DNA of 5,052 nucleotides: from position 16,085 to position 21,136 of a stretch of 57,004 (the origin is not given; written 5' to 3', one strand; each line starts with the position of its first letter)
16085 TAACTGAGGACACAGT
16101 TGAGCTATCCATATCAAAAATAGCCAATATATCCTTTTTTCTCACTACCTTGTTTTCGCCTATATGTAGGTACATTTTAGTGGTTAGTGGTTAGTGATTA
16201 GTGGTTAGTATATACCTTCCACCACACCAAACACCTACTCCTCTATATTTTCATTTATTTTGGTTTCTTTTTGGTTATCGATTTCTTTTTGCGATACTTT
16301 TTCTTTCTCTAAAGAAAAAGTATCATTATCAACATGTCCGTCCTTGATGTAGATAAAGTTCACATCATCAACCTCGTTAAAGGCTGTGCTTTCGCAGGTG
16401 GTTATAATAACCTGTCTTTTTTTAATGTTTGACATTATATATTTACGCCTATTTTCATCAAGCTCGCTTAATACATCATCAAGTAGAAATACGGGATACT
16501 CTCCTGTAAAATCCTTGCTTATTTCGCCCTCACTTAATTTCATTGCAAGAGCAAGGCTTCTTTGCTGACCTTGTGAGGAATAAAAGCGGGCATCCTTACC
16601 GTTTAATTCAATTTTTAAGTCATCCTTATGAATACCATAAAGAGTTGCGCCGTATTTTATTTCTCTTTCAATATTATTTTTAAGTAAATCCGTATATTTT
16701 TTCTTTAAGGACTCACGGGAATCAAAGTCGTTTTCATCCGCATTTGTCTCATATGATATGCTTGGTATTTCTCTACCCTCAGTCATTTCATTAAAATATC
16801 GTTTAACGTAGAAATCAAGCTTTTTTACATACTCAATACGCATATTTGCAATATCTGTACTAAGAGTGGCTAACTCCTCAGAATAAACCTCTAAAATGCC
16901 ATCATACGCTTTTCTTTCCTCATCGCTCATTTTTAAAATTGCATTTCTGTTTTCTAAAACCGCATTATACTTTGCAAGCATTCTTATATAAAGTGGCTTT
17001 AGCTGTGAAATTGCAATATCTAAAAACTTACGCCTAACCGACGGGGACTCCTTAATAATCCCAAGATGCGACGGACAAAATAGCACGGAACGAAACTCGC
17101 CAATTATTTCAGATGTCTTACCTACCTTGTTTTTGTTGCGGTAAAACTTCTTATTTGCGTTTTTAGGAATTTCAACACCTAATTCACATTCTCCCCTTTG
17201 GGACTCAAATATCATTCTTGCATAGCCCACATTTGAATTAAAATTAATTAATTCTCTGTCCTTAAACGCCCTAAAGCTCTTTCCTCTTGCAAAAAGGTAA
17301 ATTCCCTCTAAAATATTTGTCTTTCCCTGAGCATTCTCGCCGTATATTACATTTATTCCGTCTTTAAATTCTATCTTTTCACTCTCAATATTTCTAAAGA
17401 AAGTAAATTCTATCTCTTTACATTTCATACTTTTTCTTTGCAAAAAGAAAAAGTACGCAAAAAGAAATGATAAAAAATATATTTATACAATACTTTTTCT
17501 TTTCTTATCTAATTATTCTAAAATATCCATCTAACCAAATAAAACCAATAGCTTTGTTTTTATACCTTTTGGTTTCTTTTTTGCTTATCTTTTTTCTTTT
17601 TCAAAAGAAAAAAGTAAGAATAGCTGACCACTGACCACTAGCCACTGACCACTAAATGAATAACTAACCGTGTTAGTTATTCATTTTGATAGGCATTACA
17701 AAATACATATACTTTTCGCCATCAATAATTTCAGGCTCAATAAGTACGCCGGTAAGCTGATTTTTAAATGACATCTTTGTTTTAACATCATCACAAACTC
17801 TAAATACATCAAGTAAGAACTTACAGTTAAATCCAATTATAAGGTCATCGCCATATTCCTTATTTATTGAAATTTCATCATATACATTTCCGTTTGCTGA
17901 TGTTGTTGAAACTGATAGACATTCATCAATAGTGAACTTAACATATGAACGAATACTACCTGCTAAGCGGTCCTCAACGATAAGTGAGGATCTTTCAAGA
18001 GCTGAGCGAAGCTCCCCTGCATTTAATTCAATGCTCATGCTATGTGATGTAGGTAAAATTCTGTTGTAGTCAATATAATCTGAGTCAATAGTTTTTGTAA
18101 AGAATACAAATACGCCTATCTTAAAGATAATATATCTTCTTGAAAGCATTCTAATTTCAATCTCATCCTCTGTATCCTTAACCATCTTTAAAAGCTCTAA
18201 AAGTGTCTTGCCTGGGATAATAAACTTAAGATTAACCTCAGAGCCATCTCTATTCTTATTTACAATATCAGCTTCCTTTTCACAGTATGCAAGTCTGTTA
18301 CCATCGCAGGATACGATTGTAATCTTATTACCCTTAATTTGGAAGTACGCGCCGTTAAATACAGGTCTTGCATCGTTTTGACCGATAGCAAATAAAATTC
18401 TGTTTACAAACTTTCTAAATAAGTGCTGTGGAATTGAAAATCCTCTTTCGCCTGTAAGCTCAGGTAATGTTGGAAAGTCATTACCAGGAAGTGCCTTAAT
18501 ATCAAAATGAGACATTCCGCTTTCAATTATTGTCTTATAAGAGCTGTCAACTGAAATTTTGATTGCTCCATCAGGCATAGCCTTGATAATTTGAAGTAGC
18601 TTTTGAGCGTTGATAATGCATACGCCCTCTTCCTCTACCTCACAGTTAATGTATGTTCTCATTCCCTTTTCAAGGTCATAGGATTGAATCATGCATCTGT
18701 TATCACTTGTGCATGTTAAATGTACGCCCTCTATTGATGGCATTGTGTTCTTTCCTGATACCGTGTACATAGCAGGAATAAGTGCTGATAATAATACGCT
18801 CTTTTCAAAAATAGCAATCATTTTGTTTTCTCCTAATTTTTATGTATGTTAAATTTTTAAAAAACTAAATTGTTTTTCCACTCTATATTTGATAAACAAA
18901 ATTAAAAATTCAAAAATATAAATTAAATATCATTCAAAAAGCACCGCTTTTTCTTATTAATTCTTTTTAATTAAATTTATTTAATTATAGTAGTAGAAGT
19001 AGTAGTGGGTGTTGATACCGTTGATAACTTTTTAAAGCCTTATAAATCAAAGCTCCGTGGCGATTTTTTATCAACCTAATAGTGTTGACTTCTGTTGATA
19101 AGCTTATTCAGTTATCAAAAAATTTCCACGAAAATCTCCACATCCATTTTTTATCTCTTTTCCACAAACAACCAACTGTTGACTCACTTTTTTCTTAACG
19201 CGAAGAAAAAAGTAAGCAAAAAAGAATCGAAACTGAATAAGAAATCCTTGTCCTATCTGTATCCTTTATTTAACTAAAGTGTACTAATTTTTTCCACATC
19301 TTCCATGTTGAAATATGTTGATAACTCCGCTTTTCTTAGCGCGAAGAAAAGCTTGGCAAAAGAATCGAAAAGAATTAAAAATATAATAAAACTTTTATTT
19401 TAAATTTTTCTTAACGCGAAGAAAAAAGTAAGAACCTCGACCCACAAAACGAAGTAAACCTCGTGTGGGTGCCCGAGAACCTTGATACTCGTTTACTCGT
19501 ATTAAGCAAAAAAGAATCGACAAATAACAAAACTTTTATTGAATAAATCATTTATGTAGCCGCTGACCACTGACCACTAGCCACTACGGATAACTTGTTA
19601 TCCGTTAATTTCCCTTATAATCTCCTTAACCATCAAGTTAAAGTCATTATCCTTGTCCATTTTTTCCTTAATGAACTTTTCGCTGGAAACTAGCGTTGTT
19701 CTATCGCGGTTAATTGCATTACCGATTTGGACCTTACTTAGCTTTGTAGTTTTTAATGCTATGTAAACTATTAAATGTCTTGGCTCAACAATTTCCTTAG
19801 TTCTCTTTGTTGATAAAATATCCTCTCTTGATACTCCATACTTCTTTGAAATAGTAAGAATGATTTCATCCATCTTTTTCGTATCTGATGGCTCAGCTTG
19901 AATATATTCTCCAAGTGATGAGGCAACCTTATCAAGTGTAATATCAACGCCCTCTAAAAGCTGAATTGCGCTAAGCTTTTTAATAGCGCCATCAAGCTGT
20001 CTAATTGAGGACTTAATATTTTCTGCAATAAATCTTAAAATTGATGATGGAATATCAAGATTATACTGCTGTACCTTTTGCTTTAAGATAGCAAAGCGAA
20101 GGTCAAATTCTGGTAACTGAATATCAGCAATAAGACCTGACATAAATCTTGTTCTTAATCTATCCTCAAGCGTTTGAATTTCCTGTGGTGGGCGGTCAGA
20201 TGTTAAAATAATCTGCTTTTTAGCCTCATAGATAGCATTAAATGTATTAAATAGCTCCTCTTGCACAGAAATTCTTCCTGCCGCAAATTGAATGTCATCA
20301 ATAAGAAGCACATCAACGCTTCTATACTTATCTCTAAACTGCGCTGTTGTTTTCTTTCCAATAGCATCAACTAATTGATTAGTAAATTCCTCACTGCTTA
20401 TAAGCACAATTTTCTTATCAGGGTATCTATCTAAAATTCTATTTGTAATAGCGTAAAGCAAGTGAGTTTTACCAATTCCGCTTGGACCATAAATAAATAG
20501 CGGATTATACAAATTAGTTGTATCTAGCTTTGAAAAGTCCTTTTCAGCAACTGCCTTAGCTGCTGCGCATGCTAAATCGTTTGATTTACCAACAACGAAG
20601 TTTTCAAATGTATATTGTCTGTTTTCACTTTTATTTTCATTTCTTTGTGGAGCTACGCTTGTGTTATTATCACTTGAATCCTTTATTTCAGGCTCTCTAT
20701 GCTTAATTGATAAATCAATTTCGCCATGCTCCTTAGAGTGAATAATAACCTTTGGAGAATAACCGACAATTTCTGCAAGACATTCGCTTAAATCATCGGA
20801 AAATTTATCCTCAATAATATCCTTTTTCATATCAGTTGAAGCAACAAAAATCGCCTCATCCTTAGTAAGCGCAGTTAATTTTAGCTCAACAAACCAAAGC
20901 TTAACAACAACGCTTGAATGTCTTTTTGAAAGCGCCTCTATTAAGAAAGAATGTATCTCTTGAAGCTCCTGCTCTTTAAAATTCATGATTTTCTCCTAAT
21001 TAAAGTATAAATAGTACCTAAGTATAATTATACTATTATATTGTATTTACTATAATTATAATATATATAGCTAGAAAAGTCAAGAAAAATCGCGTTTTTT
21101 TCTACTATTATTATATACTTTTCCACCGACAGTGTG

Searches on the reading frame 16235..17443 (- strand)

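Call 10: search_protein_families(library=pfam, proteins=[window:16235-17443:-], max_evalue=0.01)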
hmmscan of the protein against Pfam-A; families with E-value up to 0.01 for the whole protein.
window:16235-17443:- (402 aa): 4 families
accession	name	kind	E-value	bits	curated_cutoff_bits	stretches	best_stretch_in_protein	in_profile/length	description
PF02463.25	SMC_N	-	1.2e-20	74.4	40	1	9-367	3-214/220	RecF/RecN/SMC N terminal domain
PF13175.12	AAA_15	-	3.4e-09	37.2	32.1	1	6-261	1-170/374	AAA ATPase domain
PF13476.12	AAA_23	-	2.4e-08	35.3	27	1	16-115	7-118/201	AAA domain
PF13304.12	AAA_21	-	1.1e-06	29.5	27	1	30-79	1-58/304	AAA domain, putative AbiEii toxin, Type IV TA system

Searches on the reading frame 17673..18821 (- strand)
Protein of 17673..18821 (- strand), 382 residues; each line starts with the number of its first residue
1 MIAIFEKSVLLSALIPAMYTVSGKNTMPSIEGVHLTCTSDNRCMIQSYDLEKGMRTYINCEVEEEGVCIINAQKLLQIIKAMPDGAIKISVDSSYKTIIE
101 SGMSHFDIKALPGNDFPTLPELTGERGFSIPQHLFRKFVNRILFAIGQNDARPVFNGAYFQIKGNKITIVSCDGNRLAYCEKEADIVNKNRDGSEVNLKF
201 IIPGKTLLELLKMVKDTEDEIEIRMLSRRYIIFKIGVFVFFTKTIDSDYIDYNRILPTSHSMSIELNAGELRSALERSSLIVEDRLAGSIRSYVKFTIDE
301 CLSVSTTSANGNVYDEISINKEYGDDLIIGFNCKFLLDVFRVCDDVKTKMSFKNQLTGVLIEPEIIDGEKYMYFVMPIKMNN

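Call 10: search_protein_families(library=pfam, proteins=[window:17673-18821:-], max_evalue=0.01)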
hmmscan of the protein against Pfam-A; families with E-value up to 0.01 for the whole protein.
window:17673-18821:- (382 aa): 3 families
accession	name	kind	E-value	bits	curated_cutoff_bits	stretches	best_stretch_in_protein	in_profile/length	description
PF00712.24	DNA_pol3_beta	-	6.3e-30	104.2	24.4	2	5-120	5-120/120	DNA polymerase III beta subunit, N-terminal domain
PF02767.21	DNA_pol3_beta_2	-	6.8e-24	84.8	27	1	130-249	2-114/116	DNA polymerase III beta subunit, central domain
PF02768.20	DNA_pol3_beta_3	-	1.7e-13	50.8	27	1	254-367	2-111/121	DNA polymerase III beta subunit, C-terminal domain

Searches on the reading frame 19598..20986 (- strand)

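Call 10: search_protein_families(library=pfam, proteins=[window:19598-20986:-], max_evalue=0.01)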
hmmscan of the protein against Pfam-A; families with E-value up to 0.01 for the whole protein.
window:19598-20986:- (462 aa): 14 families
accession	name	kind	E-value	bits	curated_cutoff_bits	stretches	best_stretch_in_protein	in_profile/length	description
PF00308.24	Bac_DnaA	-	6.6e-62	208.9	23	1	122-287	2-161/162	Bacterial DnaA ATPAse domain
PF08299.17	Bac_DnaA_C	-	1.4e-16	60.7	31.5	1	373-436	2-66/69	Bacterial dnaA protein helix-turn-helix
PF01695.23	IstB_IS21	-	2.2e-08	34.3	24.1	1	154-269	86-198/238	IstB-like ATP binding protein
PF00004.35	AAA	-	2.5e-08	34.9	21.2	1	164-281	2-127/131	ATPase family associated with various cellular activities (AAA)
PF01637.24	ATPase_2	-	7.1e-07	29.7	33.2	1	157-264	17-117/225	ATPase domain predominantly from Archaea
PF13173.12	AAA_14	-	3.5e-06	27.5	27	1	161-281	3-115/129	AAA domain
PF00910.28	RNA_helicase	-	2.1e-05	25.4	21.5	1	164-238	2-64/105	RNA helicase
PF13191.12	AAA_16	-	4.6e-05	24.4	32.6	1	161-230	25-103/167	AAA ATPase domain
PF13401.12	AAA_22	-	0.00011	23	27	0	163-254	8-109/130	AAA domain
PF13479.12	AAA_24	-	0.00025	21.4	27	1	163-233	5-74/195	AAA domain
PF11638.13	DnaA_N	-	0.00035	20.7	24.6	1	17-71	9-64/65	DnaA N-terminal domain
PF00931.28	NB-ARC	-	0.0015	18.2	23.5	1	153-220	11-81/248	NB-ARC domain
PF25199.1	nSTAND_NTPase5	-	0.0056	16.9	34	0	153-239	34-112/145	Novel STAND NTPase 5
PF25201.1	nSTAND6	-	0.0085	16.6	27.7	0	160-199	18-55/148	Novel STAND NTPase 6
